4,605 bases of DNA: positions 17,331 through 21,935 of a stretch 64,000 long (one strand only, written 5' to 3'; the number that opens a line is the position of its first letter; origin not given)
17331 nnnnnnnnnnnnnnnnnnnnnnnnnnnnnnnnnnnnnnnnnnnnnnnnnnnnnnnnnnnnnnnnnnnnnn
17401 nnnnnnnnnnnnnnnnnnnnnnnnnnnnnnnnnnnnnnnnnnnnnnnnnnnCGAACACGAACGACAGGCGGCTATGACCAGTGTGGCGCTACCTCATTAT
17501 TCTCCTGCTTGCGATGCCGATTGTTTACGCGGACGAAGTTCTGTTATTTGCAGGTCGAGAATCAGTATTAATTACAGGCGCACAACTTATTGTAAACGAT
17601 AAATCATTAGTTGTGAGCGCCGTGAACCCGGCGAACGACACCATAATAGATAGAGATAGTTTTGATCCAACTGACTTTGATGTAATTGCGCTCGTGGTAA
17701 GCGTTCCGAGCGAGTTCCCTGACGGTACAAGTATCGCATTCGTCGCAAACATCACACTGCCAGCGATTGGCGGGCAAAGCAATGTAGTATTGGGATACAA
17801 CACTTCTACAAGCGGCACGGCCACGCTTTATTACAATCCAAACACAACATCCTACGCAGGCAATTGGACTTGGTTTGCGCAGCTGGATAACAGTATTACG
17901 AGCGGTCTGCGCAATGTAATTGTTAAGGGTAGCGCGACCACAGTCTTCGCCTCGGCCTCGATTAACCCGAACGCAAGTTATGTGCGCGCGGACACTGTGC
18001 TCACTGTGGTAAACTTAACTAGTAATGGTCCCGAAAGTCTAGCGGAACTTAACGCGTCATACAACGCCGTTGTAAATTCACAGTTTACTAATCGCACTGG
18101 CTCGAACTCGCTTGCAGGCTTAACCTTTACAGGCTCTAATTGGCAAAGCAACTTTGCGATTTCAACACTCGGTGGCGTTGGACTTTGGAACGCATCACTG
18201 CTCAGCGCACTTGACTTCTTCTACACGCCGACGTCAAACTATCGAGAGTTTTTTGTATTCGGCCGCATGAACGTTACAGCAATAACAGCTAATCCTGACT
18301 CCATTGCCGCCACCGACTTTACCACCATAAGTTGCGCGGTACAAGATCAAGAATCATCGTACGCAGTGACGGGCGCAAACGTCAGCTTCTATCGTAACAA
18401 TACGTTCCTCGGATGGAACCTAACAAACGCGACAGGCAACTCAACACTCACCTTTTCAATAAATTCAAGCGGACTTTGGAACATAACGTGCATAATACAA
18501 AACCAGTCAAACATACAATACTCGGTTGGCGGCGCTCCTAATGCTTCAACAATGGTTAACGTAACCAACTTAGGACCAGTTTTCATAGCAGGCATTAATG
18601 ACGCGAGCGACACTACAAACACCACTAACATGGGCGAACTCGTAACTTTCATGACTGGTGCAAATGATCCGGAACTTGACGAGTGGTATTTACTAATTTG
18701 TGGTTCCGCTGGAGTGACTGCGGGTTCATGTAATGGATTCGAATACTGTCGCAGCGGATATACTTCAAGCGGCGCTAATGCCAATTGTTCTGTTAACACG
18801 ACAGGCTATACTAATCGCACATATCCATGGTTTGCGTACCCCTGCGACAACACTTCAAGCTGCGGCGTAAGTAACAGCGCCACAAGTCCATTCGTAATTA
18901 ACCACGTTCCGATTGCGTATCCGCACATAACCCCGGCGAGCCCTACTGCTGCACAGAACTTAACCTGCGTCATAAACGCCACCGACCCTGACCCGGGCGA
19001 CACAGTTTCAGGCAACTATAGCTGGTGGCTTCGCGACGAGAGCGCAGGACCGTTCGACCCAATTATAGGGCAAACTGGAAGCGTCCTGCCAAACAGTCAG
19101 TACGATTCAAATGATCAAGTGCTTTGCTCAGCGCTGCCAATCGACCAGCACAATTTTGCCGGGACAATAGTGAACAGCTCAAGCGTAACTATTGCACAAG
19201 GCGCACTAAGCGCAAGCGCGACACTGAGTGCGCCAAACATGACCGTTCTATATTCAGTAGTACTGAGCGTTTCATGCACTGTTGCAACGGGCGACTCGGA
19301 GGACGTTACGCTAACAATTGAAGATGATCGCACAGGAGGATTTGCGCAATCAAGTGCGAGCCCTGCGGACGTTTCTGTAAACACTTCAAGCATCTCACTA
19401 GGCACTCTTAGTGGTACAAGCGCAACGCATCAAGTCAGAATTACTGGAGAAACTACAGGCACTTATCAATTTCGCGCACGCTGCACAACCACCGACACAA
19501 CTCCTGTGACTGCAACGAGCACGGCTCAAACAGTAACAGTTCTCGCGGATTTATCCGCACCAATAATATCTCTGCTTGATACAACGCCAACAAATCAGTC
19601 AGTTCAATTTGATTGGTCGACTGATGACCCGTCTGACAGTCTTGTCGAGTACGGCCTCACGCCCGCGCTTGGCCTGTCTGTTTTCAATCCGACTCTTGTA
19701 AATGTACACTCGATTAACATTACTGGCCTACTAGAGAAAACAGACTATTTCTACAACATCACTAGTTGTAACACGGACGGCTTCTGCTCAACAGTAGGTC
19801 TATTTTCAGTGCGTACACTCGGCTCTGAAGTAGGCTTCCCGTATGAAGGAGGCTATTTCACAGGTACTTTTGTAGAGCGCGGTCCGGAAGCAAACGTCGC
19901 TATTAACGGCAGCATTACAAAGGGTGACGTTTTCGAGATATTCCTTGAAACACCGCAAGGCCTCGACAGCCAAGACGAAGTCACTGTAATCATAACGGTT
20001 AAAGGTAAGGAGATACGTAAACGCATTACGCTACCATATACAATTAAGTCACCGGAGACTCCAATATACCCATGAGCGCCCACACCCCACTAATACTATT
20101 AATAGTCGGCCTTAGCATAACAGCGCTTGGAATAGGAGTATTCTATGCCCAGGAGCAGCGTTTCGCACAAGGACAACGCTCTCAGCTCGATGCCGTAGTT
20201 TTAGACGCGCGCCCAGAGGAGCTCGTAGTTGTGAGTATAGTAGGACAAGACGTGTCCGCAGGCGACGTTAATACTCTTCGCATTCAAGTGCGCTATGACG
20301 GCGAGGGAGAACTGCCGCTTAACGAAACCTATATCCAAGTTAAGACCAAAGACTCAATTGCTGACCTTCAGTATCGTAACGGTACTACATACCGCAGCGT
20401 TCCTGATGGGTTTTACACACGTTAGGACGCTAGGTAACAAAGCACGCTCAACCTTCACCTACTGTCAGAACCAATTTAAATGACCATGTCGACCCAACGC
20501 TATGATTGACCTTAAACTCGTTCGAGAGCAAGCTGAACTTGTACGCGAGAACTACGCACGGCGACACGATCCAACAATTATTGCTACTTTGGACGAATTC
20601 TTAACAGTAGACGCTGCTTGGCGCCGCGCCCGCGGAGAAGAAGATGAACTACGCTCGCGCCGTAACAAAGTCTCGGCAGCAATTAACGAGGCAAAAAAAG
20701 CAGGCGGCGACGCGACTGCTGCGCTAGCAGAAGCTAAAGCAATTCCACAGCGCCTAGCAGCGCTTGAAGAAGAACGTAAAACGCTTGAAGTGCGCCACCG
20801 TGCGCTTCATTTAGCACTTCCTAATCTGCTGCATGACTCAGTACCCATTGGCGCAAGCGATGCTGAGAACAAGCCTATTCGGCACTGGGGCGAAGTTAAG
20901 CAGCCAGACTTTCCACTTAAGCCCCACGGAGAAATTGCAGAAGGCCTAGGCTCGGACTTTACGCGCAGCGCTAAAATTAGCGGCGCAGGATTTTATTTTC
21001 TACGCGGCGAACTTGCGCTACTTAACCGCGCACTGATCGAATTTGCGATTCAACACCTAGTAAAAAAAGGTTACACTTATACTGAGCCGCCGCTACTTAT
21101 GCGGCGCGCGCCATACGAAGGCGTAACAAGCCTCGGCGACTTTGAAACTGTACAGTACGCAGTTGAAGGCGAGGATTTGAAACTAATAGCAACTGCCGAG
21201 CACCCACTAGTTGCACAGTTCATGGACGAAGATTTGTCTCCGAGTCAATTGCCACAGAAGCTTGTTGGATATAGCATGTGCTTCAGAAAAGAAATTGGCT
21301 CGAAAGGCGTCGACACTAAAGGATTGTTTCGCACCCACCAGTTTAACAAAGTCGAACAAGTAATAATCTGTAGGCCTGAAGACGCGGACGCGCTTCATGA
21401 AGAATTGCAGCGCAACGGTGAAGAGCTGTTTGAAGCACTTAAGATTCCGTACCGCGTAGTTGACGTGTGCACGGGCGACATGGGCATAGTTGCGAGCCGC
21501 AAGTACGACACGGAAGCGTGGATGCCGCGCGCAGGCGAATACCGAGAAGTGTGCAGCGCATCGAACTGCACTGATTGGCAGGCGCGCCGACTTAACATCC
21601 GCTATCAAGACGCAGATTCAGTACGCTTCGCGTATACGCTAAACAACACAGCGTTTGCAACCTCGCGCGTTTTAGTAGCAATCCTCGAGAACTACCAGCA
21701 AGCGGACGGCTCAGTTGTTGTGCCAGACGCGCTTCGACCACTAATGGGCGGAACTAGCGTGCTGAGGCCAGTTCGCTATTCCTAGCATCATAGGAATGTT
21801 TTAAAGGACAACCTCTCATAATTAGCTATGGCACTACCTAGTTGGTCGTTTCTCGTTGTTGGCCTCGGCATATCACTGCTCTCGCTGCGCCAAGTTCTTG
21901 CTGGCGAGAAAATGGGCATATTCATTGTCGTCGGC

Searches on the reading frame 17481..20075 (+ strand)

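Call 12: search_protein_families(library=pfam, proteins=[window:17481-20075:+])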
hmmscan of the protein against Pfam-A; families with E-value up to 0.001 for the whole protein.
window:17481-20075:+ (864 aa): 0 families

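Call 55: search_protein_families(library=pfam, proteins=[window:17481-20075:+], max_evalue=1)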
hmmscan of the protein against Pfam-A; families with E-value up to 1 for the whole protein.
window:17481-20075:+ (864 aa): 3 families
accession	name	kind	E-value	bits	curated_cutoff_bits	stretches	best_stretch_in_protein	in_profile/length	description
PF16656.11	Pur_ac_phosph_N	-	0.0021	19.1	30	1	702-765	10-83/93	Purple acid Phosphatase, N-terminal domain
PF15915.11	BAT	-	0.047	13.9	25.8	0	652-727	18-99/156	GAF and HTH_10 associated domain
PF23560.1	GBD_Hemicentin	-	0.2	12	27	1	627-681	44-100/100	Hemicentin galactose-binding domain-like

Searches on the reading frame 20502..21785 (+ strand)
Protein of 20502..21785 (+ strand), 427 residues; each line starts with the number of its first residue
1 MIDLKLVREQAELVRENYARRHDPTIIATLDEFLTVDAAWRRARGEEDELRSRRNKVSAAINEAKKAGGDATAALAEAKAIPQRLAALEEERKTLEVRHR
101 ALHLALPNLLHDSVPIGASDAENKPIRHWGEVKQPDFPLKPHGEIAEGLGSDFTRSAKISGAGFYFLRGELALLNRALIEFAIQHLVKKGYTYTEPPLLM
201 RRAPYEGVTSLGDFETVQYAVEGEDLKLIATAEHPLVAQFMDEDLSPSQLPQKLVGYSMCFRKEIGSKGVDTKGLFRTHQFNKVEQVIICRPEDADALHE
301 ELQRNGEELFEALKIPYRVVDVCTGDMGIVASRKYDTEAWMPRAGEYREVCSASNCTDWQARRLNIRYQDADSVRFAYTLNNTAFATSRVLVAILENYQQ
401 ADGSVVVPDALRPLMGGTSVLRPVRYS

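Call 12: search_protein_families(library=pfam, proteins=[window:20502-21785:+])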
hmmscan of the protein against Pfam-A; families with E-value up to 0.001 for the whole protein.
window:20502-21785:+ (427 aa): 2 families
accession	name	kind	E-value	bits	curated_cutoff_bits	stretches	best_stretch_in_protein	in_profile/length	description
PF00587.30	tRNA-synt_2b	-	3.8e-37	128.5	29.3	1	223-398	8-179/179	tRNA synthetase class II core domain (G, H, P, S and T)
PF02403.27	Seryl_tRNA_N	-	7.1e-23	81.4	28.2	1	1-109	1-107/108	Seryl-tRNA synthetase N-terminal domain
